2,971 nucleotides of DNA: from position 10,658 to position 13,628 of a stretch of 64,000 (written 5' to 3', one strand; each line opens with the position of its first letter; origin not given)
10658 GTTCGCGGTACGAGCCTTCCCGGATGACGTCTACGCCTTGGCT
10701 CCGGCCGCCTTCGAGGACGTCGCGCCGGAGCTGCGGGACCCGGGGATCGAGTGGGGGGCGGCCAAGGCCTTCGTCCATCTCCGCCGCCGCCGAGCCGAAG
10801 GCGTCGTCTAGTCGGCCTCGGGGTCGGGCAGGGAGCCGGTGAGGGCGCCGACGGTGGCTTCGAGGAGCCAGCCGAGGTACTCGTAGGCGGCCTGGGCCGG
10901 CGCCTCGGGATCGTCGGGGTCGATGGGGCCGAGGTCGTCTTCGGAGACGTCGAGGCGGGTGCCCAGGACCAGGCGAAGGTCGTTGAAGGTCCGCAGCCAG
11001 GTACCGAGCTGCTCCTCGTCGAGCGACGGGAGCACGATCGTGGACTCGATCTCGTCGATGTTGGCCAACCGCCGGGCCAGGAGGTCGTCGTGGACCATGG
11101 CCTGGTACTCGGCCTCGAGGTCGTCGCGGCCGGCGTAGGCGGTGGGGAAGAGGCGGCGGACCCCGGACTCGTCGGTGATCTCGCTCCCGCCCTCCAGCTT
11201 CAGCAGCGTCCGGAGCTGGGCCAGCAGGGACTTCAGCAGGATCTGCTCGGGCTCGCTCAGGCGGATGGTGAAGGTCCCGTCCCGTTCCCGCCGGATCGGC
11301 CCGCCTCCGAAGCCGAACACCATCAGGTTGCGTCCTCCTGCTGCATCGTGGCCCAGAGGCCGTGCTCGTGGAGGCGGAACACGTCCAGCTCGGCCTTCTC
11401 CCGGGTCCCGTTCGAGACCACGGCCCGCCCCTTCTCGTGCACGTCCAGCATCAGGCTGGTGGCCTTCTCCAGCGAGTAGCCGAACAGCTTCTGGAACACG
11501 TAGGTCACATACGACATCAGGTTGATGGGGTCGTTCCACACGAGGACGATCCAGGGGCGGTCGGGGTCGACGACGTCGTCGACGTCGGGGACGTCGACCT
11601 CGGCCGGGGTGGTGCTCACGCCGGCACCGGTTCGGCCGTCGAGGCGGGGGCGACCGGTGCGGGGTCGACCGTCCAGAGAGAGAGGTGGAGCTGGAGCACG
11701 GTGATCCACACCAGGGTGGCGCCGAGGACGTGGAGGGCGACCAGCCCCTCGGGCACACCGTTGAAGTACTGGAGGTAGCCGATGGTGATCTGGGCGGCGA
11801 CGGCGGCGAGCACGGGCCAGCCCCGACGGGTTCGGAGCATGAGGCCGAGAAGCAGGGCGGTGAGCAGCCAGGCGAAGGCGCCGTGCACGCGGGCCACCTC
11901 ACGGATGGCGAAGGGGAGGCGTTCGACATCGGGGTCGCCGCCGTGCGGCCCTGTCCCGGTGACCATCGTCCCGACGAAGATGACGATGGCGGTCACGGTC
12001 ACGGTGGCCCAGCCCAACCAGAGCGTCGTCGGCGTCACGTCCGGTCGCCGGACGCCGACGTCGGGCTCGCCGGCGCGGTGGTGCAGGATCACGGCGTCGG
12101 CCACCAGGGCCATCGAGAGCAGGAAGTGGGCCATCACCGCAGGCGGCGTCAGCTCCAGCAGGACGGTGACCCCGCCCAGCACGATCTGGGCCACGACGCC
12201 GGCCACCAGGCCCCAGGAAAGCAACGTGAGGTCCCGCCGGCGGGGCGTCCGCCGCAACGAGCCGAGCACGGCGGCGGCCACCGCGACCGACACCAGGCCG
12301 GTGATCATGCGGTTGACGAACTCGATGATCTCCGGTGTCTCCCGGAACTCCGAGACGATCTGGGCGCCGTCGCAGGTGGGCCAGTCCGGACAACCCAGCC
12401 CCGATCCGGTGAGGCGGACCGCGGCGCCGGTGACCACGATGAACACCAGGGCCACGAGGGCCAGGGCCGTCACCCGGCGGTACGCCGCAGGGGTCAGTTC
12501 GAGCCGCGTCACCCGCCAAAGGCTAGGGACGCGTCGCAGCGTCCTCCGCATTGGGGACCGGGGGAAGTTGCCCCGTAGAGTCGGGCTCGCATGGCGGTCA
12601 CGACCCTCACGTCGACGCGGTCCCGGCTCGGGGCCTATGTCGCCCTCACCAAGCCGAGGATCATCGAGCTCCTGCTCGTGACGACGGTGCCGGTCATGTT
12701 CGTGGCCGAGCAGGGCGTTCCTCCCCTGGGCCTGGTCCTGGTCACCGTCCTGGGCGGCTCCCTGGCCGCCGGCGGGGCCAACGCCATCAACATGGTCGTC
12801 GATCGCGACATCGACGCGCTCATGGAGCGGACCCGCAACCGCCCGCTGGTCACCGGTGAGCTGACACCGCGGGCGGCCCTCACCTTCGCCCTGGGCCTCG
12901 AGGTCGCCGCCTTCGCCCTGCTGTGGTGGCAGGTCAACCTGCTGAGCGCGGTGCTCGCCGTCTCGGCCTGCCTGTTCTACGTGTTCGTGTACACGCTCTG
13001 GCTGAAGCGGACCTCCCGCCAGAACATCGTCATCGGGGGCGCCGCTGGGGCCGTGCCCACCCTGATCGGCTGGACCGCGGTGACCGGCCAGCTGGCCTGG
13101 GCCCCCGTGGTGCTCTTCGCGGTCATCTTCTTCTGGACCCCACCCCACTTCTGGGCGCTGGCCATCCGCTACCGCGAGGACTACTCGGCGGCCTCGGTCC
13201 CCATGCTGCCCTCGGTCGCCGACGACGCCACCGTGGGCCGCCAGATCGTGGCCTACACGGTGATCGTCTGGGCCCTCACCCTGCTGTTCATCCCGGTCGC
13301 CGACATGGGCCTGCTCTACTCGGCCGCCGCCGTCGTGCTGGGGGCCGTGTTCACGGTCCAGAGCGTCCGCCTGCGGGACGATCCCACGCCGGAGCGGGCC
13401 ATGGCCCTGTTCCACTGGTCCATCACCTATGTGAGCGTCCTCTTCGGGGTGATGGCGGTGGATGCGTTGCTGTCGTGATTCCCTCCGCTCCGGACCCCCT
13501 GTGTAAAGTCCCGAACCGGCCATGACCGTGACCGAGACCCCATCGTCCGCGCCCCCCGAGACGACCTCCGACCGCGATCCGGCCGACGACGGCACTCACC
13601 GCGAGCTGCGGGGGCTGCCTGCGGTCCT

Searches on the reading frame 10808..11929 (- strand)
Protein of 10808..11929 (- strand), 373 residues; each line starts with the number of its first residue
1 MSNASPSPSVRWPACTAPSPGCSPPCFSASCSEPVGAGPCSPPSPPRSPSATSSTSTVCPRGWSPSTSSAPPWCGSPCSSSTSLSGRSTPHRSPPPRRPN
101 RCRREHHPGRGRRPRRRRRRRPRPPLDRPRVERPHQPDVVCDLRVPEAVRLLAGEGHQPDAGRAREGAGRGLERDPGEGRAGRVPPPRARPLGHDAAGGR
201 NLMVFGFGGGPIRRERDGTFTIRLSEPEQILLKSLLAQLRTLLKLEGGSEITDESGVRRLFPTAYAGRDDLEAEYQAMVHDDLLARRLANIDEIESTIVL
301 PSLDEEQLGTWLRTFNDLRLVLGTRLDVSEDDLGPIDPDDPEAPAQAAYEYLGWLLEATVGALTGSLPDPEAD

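Call 8: search_protein_families(library=pfam, proteins=[window:10808-11929:-], max_evalue=0.01)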
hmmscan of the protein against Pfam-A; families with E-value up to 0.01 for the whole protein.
window:10808-11929:- (373 aa): 1 family
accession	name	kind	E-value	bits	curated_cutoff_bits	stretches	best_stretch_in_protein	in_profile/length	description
PF09438.16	DUF2017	-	5.8e-30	105.2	25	1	211-363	3-179/179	Domain of unknown function (DUF2017)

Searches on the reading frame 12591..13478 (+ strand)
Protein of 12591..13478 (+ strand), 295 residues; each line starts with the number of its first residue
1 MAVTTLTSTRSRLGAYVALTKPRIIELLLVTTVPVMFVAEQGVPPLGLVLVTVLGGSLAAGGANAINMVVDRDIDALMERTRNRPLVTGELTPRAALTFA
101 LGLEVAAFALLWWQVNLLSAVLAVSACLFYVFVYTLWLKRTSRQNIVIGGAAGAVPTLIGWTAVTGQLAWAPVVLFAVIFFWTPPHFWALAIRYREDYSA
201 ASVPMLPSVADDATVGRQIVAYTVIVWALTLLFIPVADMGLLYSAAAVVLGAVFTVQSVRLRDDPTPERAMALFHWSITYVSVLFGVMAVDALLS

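Call 8: search_protein_families(library=pfam, proteins=[window:12591-13478:+], max_evalue=0.01)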
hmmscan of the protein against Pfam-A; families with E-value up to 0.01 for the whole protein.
window:12591-13478:+ (295 aa): 1 family
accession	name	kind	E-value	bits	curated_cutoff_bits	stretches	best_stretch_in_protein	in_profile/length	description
PF01040.23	UbiA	-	2.3e-68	230.7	34.2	1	28-278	1-250/250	UbiA prenyltransferase family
